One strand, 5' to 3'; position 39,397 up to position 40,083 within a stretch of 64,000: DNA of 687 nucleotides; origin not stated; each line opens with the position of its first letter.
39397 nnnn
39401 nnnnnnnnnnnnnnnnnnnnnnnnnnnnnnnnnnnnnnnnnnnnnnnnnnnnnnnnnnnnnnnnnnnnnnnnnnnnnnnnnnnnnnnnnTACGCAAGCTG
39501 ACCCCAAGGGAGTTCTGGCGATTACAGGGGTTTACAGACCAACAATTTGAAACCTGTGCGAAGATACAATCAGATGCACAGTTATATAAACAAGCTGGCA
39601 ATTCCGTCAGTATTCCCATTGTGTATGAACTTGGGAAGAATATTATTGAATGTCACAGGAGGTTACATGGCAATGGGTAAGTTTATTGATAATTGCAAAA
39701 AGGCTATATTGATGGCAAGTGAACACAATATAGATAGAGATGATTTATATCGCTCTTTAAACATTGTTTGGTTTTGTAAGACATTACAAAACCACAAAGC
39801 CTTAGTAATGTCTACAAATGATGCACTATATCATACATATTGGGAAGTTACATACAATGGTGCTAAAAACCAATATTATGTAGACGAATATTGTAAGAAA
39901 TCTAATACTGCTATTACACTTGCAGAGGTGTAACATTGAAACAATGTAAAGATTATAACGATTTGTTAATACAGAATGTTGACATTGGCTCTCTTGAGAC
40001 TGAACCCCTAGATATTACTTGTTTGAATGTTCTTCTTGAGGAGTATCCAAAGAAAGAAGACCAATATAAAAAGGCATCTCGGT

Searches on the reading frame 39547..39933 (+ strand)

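Call 94: search_protein_families(library=phrogs, proteins=[window:39547-39933:+], max_evalue=0.01)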
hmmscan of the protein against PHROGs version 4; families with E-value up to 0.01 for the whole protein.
window:39547-39933:+ (128 aa): 3 families
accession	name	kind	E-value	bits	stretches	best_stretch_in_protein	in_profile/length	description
phrog_918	-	unknown function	3.6e-25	89.6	1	34-126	27-119/126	-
phrog_19392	-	unknown function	1.8e-08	35.2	1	58-123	194-257/259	-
phrog_25885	-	unknown function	0.0078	17.6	0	1-76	1-74/92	-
